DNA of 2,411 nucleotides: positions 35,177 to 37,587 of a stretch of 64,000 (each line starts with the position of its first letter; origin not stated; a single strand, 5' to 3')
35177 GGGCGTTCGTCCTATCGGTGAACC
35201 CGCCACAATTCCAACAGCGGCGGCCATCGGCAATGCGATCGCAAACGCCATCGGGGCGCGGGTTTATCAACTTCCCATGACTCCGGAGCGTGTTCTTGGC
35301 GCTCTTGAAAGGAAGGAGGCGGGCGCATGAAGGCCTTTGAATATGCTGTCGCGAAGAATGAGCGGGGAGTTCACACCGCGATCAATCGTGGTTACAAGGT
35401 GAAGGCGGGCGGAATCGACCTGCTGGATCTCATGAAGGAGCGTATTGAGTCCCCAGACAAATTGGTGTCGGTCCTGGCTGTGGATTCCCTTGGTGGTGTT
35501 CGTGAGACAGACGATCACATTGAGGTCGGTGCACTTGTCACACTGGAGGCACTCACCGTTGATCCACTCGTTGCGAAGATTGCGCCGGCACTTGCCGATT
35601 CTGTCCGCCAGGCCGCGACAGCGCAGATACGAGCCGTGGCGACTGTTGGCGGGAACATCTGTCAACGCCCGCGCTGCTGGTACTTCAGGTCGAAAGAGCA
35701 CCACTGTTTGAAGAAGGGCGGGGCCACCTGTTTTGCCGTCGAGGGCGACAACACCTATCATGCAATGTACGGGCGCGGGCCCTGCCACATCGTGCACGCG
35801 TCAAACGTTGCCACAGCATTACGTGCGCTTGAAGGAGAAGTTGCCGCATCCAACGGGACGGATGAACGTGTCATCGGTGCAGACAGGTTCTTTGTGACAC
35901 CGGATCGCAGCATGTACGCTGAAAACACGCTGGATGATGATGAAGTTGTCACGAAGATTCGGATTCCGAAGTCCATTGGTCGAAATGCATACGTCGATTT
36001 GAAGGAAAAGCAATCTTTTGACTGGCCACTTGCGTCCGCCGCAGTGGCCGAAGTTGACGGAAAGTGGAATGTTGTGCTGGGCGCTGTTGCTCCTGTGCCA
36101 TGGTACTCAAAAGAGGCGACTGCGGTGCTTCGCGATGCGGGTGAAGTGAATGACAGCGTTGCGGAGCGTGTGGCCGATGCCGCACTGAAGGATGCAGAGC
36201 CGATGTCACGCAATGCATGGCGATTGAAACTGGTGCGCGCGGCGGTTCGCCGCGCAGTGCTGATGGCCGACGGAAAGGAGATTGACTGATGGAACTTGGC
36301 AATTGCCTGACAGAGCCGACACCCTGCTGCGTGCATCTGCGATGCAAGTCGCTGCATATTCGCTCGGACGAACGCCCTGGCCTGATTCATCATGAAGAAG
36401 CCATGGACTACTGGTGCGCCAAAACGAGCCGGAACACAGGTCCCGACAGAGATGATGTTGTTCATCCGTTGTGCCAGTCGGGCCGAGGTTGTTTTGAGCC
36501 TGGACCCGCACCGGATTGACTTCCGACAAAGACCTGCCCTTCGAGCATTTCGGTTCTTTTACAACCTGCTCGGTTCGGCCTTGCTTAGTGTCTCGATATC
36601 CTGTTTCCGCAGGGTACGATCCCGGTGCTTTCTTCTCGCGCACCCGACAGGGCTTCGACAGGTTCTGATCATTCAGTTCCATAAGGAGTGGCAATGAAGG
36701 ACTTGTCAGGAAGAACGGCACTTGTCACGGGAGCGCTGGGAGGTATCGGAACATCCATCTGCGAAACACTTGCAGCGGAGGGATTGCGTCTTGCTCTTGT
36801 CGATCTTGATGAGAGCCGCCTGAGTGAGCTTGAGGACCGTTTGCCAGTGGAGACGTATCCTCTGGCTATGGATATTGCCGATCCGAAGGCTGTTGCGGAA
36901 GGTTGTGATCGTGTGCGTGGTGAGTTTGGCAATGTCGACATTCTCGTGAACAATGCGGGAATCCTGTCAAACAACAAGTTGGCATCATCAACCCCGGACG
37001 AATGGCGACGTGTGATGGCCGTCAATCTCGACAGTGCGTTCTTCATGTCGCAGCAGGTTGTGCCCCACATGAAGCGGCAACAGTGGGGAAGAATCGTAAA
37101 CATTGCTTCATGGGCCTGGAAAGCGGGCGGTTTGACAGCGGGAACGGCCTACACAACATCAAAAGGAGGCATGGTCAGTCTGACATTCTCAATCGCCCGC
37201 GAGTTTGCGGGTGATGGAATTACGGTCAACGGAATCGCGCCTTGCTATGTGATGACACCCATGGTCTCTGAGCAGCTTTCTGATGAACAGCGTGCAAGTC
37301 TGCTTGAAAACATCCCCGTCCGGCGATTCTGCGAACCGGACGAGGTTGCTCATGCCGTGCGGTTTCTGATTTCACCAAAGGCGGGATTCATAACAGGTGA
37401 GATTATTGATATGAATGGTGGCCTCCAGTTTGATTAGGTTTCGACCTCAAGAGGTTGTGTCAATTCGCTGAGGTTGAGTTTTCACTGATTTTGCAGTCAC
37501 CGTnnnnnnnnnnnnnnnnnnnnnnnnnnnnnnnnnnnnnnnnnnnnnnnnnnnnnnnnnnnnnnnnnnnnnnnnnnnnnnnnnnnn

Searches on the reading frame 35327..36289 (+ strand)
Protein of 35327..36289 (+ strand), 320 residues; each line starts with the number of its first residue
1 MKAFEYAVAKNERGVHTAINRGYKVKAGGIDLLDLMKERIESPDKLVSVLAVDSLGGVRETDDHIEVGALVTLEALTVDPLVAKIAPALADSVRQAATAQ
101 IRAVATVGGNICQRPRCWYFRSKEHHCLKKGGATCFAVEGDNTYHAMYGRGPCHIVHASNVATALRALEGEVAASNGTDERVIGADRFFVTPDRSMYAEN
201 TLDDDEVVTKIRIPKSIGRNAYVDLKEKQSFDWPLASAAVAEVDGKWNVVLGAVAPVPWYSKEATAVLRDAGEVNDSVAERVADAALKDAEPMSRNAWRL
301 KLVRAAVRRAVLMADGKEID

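Call 10: search_protein_families(library=pfam, proteins=[window:35327-36289:+], max_evalue=0.00001)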
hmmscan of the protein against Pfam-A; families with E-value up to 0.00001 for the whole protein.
window:35327-36289:+ (320 aa): 1 family
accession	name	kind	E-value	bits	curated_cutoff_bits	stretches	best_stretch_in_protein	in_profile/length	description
PF00941.27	FAD_binding_5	-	2.7e-32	112.3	27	1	6-215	5-169/170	FAD binding domain in molybdopterin dehydrogenase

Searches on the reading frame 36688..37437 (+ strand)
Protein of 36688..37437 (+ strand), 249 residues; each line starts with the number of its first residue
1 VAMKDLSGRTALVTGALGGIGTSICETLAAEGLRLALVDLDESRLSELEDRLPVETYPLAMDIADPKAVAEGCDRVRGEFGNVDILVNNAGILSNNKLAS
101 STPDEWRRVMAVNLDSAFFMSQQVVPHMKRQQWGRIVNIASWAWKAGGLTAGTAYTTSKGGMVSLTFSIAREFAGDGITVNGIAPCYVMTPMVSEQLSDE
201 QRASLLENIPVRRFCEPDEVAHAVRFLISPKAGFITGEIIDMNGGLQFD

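Call 10: search_protein_families(library=pfam, proteins=[window:36688-37437:+], max_evalue=0.00001)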
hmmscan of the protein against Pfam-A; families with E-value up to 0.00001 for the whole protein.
window:36688-37437:+ (249 aa): 3 families
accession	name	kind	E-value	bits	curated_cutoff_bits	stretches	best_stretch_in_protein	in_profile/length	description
PF13561.12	adh_short_C2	-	4.5e-57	193.8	27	1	15-246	1-235/236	Enoyl-(Acyl carrier protein) reductase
PF00106.31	adh_short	-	4e-52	177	26.6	1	10-200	2-194/195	short chain dehydrogenase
PF08659.16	KR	-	7.7e-12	45.9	22.6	1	10-119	2-118/180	KR domain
